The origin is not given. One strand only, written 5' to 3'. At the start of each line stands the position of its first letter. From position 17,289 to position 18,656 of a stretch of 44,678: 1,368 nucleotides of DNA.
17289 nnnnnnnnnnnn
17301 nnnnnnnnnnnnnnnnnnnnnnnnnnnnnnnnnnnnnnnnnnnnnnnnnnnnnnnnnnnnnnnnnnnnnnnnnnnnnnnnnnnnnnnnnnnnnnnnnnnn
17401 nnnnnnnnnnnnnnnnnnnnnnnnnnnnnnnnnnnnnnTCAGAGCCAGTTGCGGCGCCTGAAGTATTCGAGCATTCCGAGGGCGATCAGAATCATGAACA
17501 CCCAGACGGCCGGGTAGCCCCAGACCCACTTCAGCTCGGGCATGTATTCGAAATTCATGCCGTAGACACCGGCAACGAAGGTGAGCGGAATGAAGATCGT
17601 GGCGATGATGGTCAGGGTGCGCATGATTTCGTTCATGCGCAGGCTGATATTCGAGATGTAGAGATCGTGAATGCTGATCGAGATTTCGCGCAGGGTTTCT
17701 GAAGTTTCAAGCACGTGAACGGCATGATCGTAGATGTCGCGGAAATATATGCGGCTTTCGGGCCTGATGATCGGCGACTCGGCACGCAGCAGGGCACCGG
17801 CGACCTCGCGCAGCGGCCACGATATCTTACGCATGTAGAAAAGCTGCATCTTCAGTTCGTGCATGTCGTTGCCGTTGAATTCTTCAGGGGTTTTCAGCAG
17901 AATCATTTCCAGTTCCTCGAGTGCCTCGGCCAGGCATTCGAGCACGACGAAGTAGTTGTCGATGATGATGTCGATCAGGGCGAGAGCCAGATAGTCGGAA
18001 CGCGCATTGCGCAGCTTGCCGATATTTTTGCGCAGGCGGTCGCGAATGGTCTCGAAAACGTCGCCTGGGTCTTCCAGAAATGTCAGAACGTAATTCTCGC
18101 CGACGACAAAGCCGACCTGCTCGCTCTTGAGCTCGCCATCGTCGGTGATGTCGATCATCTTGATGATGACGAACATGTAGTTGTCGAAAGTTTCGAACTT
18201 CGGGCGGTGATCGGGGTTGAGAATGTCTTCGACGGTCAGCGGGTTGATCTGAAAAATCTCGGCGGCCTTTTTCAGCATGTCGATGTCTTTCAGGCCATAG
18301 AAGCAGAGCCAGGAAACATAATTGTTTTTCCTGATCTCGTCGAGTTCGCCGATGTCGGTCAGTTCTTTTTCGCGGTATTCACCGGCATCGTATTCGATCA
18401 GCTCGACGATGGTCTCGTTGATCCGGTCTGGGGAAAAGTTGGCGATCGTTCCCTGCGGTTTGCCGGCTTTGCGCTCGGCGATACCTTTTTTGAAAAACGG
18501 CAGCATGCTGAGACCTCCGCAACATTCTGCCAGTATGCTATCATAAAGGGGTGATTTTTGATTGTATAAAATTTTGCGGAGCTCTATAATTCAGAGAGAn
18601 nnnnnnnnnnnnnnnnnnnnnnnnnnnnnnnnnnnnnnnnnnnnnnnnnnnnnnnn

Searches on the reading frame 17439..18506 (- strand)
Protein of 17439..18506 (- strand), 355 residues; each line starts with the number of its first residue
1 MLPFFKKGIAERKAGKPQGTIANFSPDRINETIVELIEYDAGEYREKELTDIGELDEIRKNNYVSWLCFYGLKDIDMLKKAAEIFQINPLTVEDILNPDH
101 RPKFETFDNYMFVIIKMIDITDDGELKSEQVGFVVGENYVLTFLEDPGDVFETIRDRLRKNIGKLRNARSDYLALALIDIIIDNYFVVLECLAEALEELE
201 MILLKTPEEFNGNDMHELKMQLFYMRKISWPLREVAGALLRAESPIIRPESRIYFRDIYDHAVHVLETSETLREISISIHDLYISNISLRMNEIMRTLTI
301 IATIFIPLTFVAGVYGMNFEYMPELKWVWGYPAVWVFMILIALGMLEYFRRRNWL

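Call 3: search_protein_families(library=pfam, proteins=[window:17439-18506:-], max_evalue=0.01)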
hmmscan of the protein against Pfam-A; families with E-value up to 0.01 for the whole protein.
window:17439-18506:- (355 aa): 1 family
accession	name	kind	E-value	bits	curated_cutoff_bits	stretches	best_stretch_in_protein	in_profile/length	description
PF01544.23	CorA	-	1.4e-67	228.5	27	1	64-351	4-292/292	CorA-like Mg2+ transporter protein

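Call 17: find_encoding_contigs(protein=window:17439-18506:-, flank=10000, max_places=10)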
Protein window:17439-18506:- (355 aa): no gene with exactly this product is on record in the collection.

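Call 18: find_related_loci(query=window:17439-18506:-, collection=genome_contigs, flank=10000)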
Query window:17439-18506:- (355 aa) in genome_contigs; peptide patterns used: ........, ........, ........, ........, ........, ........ (x = any residue, [..] = any of these).
600 stretches matched a pattern (row limit reached: there are more); 586 encode a relative of the query (tblastn E <= 1e-3); the best 80 are kept; 80 distinct loci.
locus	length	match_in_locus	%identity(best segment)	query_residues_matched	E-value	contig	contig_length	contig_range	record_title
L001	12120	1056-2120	85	1-355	0e+0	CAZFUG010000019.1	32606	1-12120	MAG TPA_asm: uncultured bacterium isolate binchicken_co115_14 genome assembly, contig: NODE_2290_length_32606_cov_5.1328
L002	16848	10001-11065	85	1-355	0e+0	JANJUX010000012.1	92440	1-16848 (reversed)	MAG: Candidatus Riflebacteria bacterium isolate RXS2_metabat.bin.35 RXS2_k141_213129, whole genome shotgun sequence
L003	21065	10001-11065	69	1-355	4e-165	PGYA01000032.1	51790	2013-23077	MAG: Candidatus Riflebacteria bacterium HGW-Riflebacteria-2 bjp_ig2102_scaffold_507, whole genome shotgun sequence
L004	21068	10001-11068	46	1-355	2e-108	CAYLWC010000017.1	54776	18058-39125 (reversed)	MAG TPA_asm: uncultured Vampirovibrionales bacterium isolate SRP144015_co1_126 genome assembly, contig: NODE_306_length_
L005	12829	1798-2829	45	13-355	1e-105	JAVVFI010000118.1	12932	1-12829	MAG: Sedimentisphaerales bacterium isolate TamC13-43 NODE_118_length_12932_cov_3.893271, whole genome shotgun sequence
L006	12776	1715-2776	45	1-355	8e-105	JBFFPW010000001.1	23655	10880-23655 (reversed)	MAG: Desulfuromonadales bacterium isolate Mix_mud19.2022.05.9 k141_1885173_length_23655_cov_8.0000, whole genome shotgun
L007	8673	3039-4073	45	12-355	1e-103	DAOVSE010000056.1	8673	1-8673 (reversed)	MAG TPA_asm: Candidatus Altiarchaeota archaeon isolate CSMAG_1619 CSMAG_1619_k141_1514755_length_8673_cov_38.9752, whole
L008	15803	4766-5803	43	12-355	2e-100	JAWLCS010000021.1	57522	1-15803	MAG: Bacteroidales bacterium isolate 15dZY3.bin.68 NODE_853_length_57522_cov_27.072009, whole genome shotgun sequence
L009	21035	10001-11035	43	12-355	2e-100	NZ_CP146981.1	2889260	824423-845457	Methanolobus sp. WCC5 chromosome, complete genome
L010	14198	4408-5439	43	13-355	2e-100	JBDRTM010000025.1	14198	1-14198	MAG: Planctomycetota bacterium isolate MEGAHIT-group-3.76 k141_791610, whole genome shotgun sequence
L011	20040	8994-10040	44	8-355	1e-100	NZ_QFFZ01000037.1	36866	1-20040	Pelotomaculum propionicicum strain MGP Pmgp_37, whole genome shotgun sequence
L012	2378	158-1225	42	1-355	2e-104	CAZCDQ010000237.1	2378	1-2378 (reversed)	MAG TPA_asm: uncultured bacterium isolate SRP141376_co4_299 genome assembly, contig: NODE_76853_length_2378_cov_5.152389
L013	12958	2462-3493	44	12-355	1e-99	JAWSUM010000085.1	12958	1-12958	MAG: Methanolobus sp. isolate B4G8CH4-11 NODE_1155_length_12958_cov_5.068899, whole genome shotgun sequence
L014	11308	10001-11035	44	13-355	9e-100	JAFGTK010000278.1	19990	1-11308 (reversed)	MAG: Deltaproteobacteria bacterium isolate Zod_Metabat.965 k87_7140325, whole genome shotgun sequence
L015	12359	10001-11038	44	11-355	1e-99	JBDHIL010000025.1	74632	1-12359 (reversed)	MAG: Gemmatimonadota bacterium isolate BHB10-2_Bin_294 BHB10-2_Bin_294_scaffold_3393, whole genome shotgun sequence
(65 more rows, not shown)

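Call 23: find_related_loci(query=window:17439-18506:-, collection=metagenome_contigs, flank=10000)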
Query window:17439-18506:- (355 aa) in metagenome_contigs; peptide patterns used: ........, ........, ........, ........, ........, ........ (x = any residue, [..] = any of these).
600 stretches matched a pattern (row limit reached: there are more); 589 encode a relative of the query (tblastn E <= 1e-3); the best 80 are kept; 80 distinct loci.
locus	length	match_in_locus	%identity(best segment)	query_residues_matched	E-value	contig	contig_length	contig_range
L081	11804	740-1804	82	1-355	0e+0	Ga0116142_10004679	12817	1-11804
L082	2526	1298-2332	46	12-355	3e-109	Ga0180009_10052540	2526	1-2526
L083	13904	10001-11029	45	13-354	1e-104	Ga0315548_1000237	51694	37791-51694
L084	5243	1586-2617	45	13-355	6e-105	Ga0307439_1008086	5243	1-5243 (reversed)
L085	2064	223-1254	46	13-355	3e-109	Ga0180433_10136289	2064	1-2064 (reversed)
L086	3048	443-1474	44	13-355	9e-106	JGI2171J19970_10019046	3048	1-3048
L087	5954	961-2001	44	11-355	8e-102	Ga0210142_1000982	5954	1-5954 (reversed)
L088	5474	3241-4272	44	13-355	1e-101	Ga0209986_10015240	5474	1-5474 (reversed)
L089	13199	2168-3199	43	13-355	3e-101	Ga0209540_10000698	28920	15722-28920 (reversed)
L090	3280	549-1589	43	10-355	3e-103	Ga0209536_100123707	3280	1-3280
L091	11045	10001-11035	44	1-346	5e-100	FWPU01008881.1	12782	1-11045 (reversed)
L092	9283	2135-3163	43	12-355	1e-99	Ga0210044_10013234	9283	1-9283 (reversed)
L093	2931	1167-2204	43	11-355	7e-102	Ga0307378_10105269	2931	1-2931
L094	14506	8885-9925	45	11-355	6e-99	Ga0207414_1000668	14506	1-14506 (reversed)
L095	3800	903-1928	43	13-355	2e-99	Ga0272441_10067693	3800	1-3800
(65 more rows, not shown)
